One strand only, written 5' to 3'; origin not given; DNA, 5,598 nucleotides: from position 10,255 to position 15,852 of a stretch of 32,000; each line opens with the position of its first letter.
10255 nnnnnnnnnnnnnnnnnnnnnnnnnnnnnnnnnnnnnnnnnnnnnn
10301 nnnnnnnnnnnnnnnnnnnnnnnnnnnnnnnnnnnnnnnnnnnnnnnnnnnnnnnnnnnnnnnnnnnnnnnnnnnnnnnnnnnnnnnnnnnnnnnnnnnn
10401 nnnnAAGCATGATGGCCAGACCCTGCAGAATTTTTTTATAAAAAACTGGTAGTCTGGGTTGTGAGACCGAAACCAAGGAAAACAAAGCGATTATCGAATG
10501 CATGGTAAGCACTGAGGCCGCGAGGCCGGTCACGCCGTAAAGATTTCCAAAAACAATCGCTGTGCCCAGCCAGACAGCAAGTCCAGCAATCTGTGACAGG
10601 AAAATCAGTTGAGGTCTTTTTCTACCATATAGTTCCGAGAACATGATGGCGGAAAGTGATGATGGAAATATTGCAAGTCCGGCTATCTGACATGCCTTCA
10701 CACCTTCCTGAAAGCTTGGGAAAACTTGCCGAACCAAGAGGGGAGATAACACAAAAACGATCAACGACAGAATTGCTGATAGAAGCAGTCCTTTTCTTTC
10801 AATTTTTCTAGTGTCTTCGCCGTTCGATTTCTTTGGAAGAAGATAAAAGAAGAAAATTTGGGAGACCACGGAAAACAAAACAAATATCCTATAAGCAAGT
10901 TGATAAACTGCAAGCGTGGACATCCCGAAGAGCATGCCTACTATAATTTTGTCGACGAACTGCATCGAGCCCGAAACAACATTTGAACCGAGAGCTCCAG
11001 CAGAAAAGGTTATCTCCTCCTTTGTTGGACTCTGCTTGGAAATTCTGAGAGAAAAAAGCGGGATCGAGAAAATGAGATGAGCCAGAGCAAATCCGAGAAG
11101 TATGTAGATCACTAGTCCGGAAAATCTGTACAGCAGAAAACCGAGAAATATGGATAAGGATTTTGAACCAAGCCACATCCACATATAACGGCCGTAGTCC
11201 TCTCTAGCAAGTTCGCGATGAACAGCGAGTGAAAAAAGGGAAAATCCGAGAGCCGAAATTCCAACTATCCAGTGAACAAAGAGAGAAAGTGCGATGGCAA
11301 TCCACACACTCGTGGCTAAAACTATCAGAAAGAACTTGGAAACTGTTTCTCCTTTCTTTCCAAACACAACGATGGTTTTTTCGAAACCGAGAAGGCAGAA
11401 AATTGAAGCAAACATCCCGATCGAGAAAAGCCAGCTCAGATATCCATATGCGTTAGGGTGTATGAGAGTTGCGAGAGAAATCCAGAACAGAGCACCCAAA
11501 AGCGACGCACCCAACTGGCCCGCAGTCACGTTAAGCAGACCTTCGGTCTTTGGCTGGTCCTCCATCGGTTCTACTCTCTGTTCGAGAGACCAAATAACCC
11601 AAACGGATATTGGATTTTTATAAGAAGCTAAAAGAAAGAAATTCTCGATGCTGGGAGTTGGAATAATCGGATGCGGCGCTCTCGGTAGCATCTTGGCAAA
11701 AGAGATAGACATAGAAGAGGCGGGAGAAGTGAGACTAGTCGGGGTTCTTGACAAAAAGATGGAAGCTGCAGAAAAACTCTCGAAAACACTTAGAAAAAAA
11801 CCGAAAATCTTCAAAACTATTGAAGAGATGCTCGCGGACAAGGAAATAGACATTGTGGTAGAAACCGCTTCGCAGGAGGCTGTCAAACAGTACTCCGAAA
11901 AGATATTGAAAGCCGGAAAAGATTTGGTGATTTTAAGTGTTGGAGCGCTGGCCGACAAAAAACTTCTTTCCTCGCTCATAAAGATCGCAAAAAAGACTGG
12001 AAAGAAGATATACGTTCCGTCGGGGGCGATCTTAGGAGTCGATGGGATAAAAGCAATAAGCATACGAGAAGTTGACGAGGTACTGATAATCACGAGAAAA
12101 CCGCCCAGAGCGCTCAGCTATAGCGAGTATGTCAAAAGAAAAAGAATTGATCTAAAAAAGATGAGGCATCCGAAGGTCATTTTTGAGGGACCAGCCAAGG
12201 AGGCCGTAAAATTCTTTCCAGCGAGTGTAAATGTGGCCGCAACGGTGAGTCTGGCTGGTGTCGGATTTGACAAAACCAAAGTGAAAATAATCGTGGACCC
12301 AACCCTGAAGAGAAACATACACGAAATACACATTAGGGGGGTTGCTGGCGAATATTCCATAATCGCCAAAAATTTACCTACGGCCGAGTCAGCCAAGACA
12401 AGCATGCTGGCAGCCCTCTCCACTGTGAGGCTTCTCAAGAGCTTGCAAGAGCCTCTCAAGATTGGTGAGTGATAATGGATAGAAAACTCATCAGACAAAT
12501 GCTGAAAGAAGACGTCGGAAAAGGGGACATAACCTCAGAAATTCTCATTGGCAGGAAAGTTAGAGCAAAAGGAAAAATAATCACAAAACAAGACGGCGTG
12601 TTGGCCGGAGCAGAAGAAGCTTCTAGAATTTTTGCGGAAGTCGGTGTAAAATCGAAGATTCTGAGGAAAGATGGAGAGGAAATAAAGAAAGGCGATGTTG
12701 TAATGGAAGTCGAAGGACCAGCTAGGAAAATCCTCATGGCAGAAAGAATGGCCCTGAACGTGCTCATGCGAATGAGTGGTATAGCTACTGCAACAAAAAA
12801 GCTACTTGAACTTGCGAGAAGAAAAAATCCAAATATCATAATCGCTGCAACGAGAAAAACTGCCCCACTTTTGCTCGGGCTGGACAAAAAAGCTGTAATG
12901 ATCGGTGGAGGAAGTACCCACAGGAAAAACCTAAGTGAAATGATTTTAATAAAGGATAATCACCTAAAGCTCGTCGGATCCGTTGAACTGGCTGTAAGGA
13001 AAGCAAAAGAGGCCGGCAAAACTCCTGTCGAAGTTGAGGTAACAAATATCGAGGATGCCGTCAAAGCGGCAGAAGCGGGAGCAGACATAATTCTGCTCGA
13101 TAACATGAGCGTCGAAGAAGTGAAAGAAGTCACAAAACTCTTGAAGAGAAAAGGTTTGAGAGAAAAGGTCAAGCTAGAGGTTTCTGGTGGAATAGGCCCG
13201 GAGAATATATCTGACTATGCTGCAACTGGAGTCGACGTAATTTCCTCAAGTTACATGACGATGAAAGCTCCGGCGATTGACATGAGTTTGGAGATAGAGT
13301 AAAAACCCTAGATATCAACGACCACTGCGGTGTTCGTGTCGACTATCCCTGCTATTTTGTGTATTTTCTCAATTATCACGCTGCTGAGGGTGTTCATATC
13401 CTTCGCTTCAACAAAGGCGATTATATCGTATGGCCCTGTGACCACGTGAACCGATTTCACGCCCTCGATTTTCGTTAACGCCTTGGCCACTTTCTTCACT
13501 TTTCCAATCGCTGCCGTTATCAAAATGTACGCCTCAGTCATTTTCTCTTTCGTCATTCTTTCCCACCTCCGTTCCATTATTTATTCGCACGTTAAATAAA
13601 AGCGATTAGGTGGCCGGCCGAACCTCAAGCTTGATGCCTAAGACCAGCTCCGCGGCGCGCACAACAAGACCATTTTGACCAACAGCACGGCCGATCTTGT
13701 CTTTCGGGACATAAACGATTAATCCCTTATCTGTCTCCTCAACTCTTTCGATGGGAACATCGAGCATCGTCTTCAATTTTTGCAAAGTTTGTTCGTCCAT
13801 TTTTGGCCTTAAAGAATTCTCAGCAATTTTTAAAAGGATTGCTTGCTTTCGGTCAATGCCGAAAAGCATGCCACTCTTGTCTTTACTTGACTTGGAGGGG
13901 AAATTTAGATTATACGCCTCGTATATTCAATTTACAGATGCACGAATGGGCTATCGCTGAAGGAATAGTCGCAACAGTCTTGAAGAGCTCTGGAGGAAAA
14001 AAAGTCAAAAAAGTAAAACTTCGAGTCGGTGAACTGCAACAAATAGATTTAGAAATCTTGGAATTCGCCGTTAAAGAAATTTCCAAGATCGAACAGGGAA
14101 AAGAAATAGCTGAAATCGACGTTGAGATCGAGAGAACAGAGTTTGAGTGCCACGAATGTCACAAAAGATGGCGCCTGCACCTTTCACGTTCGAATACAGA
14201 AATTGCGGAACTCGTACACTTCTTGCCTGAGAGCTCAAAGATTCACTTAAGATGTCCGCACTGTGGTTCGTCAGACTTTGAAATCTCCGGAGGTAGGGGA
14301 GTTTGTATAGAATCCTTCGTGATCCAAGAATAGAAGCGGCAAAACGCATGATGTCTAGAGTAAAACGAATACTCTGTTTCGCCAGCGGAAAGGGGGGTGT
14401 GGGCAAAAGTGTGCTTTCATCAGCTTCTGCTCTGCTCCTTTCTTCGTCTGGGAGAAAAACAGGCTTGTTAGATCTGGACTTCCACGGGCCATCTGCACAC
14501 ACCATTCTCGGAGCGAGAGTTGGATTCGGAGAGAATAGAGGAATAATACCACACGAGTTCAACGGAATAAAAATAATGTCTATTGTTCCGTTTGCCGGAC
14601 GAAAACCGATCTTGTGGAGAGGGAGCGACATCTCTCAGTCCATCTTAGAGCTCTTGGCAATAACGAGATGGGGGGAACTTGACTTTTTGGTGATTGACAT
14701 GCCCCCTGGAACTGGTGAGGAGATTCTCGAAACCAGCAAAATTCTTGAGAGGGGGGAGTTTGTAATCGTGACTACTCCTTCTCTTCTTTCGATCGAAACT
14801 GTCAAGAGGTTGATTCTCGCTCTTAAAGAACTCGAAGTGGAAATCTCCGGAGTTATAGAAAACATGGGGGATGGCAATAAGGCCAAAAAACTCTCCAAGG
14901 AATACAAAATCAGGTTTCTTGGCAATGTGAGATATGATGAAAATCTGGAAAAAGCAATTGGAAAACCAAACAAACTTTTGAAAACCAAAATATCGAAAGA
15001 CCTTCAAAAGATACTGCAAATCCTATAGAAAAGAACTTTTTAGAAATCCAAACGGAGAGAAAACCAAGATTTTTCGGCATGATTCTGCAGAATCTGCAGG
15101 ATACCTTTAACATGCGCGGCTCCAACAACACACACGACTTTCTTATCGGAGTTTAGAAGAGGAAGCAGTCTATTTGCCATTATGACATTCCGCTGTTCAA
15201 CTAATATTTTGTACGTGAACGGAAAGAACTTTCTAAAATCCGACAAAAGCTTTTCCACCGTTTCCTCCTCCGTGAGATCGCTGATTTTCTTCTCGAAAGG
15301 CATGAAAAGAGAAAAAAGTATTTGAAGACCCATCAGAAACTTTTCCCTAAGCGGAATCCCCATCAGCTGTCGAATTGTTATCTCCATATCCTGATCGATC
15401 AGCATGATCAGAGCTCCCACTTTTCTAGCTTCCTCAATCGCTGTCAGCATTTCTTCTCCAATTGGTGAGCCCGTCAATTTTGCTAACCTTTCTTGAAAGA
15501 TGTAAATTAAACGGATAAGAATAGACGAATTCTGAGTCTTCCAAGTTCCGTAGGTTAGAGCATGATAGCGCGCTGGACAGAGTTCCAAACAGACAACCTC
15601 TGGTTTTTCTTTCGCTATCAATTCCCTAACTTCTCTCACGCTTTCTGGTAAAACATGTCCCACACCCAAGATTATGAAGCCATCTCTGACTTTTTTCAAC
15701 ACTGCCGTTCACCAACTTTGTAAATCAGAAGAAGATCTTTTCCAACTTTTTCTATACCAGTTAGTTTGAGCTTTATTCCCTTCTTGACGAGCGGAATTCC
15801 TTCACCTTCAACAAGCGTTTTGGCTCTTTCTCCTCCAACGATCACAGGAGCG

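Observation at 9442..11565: MOP/Wzx-like 12-TM transporter domain fused through a 13th helix to ApbE, tail-to-tail with rnfB: possible coupling of flavin export to flavinylation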

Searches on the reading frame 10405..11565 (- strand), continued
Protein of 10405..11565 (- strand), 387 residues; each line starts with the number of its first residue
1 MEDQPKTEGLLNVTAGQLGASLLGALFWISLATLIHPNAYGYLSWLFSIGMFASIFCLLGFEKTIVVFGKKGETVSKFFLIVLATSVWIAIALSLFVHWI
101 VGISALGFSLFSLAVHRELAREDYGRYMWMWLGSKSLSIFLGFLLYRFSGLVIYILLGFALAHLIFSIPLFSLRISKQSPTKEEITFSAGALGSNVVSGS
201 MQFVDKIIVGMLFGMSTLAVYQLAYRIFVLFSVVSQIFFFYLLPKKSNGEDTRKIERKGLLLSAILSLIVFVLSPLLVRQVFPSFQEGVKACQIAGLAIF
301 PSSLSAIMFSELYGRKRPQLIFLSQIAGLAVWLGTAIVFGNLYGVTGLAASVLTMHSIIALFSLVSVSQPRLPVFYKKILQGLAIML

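Call 79: find_encoding_contigs(protein=P0281, flank=9000, max_places=2)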
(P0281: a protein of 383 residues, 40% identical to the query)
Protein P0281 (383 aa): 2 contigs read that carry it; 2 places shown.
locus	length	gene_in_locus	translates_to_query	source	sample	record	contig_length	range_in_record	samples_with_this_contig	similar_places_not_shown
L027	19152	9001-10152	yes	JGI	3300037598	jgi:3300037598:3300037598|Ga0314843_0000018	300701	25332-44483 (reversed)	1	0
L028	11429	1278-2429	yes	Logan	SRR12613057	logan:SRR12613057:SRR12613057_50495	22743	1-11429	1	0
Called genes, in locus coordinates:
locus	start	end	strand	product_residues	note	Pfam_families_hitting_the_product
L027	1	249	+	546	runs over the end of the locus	PF18262:PhetRS_B1 (weak), PF03483:B3_4 (weak), PF03484:B5, PF17759:tRNA_synthFbeta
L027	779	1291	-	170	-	PF02572:CobA_CobO_BtuR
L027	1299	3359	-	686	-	PF03477:ATP-cone, PF00317:Ribonuc_red_lgN, PF02867:Ribonuc_red_lgC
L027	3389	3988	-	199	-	PF01351:RNase_HII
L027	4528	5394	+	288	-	PF03551:PadR (weak)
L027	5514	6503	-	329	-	PF03551:PadR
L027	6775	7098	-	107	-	-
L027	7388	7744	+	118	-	-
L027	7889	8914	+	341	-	PF01266:DAO (weak), PF05834:Lycopene_cycl (faint), PF13450:NAD_binding_8 (faint)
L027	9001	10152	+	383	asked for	PF01943:Polysacc_synt, PF13440:Polysacc_synt_3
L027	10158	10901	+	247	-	PF00535:Glycos_transf_2, PF10111:Glyco_tranf_2_2 (faint), PF13641:Glyco_tranf_2_3 (faint)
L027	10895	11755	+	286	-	PF04015:DUF362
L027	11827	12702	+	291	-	PF00535:Glycos_transf_2, PF13641:Glyco_tranf_2_3 (weak), PF13632:Glyco_trans_2_3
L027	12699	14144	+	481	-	PF02310:B12-binding (weak), PF04055:Radical_SAM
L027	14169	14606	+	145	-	PF13641:Glyco_tranf_2_3, PF13704:Glyco_tranf_2_4 (faint), PF00535:Glycos_transf_2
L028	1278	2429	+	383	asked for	PF01943:Polysacc_synt, PF13440:Polysacc_synt_3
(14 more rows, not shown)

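Call 80: find_encoding_contigs(protein=P0280, flank=9000, max_places=2)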
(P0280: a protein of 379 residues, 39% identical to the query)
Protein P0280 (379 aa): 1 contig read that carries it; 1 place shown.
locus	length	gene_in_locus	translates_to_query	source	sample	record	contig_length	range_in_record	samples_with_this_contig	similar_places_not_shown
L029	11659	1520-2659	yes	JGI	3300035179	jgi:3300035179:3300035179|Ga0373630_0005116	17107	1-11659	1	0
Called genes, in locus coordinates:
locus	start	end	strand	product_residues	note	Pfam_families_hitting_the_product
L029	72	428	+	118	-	-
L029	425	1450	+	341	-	PF01266:DAO (weak), PF04820:Trp_halogenase (faint), PF05834:Lycopene_cycl (faint), PF13450:NAD_binding_8 (faint)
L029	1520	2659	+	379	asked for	PF01943:Polysacc_synt (weak), PF13440:Polysacc_synt_3 (faint)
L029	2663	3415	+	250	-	PF00535:Glycos_transf_2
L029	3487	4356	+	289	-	PF00535:Glycos_transf_2, PF13641:Glyco_tranf_2_3 (faint), PF10111:Glyco_tranf_2_2 (weak), PF13632:Glyco_trans_2_3 (weak)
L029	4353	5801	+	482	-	PF02310:B12-binding (weak), PF04055:Radical_SAM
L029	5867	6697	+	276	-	PF13641:Glyco_tranf_2_3 (weak), PF00535:Glycos_transf_2, PF10111:Glyco_tranf_2_2 (weak)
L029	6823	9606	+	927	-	PF11847:GT-C_AftD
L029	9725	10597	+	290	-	PF13489:Methyltransf_23, PF07021:MetW (weak), PF08241:Methyltransf_11, PF08242:Methyltransf_12, PF13649:Methyltransf_25, PF13847:Methyltransf_31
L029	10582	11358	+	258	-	PF05050:Methyltransf_21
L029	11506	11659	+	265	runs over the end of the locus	PF02475:TRM5-TYW2_MTfase, PF05050:Methyltransf_21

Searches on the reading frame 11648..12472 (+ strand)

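Call 5: search_protein_families(library=pfam, proteins=[window:11648-12472:+], max_evalue=0.01)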
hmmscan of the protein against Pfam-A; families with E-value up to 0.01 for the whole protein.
window:11648-12472:+ (274 aa): 7 families
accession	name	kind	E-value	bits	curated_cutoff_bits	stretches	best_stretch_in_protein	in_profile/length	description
PF01958.23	Asp_DH_C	-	7.6e-32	109.8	27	1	173-260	2-89/89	Aspartate dehydrogenase, C-terminal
PF03447.22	NAD_binding_3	-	6.9e-26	91.7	24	1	8-124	1-116/116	Homoserine dehydrogenase, NAD binding domain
PF01408.29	GFO_IDH_MocA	-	4.9e-09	37.4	24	1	3-95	2-91/120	Oxidoreductase family, NAD-binding Rossmann fold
PF01113.26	DapB_N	-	7.9e-07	29.6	25.6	1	4-114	3-113/124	Dihydrodipicolinate reductase, N-terminus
PF01488.26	Shikimate_DH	-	0.00047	20.7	24.3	0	4-79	15-89/138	Shikimate / quinate 5-dehydrogenase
PF00107.32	ADH_zinc_N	-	0.00049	20.5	31.8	0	25-99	15-91/129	Zinc-binding dehydrogenase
PF03807.23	F420_oxidored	-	0.0096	16.9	21.6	0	4-98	2-91/94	NADP oxidoreductase coenzyme F420-dependent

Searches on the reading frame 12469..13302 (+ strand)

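Call 5: search_protein_families(library=pfam, proteins=[window:12469-13302:+], max_evalue=0.01)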
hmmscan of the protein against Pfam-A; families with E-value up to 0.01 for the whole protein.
window:12469-13302:+ (277 aa): 5 families
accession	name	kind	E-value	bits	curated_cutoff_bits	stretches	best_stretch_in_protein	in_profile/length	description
PF01729.25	QRPTase_C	-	4.1e-55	186.5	23.1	1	105-275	1-169/169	Quinolinate phosphoribosyl transferase, C-terminal domain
PF02749.22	QRPTase_N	-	2.1e-24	86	27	1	20-103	1-82/82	Quinolinate phosphoribosyl transferase, N-terminal domain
PF00834.25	Ribul_P_3_epim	-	0.0014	18.5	21.1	1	214-259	149-192/198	Ribulose-phosphate 3 epimerase family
PF02581.23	TMP-TENI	-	0.0033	17.3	27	1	172-259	81-175/180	Thiamine monophosphate synthase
PF00595.29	PDZ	-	0.0076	17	23.2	0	188-238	26-80/81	PDZ domain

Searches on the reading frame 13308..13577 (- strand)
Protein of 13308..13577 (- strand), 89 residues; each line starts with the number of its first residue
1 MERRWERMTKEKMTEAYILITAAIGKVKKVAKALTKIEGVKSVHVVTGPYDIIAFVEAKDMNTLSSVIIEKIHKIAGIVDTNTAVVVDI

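Call 67: search_protein_families(library=pfam, proteins=[window:13308-13577:-], max_evalue=0.0001)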
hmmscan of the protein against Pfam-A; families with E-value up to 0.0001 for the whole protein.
window:13308-13577:- (89 aa): 3 families
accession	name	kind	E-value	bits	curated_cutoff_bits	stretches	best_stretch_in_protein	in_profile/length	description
PF01037.27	AsnC_trans_reg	-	7.3e-17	61.5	25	1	18-87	1-71/73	Lrp/AsnC ligand binding domain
PF22482.2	AsnC_trans_reg_3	-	1.1e-05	25.9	24.4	1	27-88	24-84/95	PF0864 C-terminal dimeric alpha+beta barrel domain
PF08734.17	GYD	-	8.4e-05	23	31.4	0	28-70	23-67/91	GYD domain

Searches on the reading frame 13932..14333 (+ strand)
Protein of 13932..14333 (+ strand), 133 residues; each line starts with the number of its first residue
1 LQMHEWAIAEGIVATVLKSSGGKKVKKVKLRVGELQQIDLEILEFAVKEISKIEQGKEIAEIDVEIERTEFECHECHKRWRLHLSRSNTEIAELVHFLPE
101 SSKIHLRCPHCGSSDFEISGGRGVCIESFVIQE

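Call 67: search_protein_families(library=pfam, proteins=[window:13932-14333:+], max_evalue=0.0001)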
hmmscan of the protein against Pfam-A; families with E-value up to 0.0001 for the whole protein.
window:13932-14333:+ (133 aa): 1 family
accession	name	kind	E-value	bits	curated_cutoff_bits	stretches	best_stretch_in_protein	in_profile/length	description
PF01155.25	HypA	-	3.7e-22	78.9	28.9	1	3-129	1-110/112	Hydrogenase/urease nickel incorporation, metallochaperone, hypA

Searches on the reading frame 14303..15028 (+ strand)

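Call 67: search_protein_families(library=pfam, proteins=[window:14303-15028:+], max_evalue=0.0001)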
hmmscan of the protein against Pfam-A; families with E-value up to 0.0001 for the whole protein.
window:14303-15028:+ (241 aa): 5 families
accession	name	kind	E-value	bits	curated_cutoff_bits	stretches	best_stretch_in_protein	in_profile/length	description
PF10609.15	ParA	-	1.1e-52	179.3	27.1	1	20-229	2-229/246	NUBPL iron-transfer P-loop NTPase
PF01656.29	CbiA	-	1.5e-12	48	25.4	1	25-220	2-120/125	CobQ/CobB/MinD/ParA nucleotide binding domain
PF02374.21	ArsA_ATPase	-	7.6e-09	35.6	24.3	1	25-59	4-38/305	Anion-transporting ATPase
PF13614.12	AAA_31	-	3.6e-07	30.7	27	0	22-62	2-42/177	AAA domain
PF09140.17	MipZ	-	3e-06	27.2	20.7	1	23-140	2-113/262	ATPase MipZ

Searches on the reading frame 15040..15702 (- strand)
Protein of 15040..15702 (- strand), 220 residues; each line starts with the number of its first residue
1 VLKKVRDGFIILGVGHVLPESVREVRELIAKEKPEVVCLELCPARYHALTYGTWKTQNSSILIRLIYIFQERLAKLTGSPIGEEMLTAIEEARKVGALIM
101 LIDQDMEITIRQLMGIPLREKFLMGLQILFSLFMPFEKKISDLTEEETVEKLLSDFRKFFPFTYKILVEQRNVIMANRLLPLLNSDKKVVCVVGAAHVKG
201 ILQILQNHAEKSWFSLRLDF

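Call 67: search_protein_families(library=pfam, proteins=[window:15040-15702:-], max_evalue=0.0001)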
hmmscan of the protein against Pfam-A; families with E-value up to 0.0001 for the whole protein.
window:15040-15702:- (220 aa): 1 family
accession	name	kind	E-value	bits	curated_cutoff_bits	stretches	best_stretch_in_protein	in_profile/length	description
PF01963.22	TraB_PrgY_gumN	-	1.1e-19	71.7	26.8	1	9-209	12-255/263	TraB/PrgY/gumN family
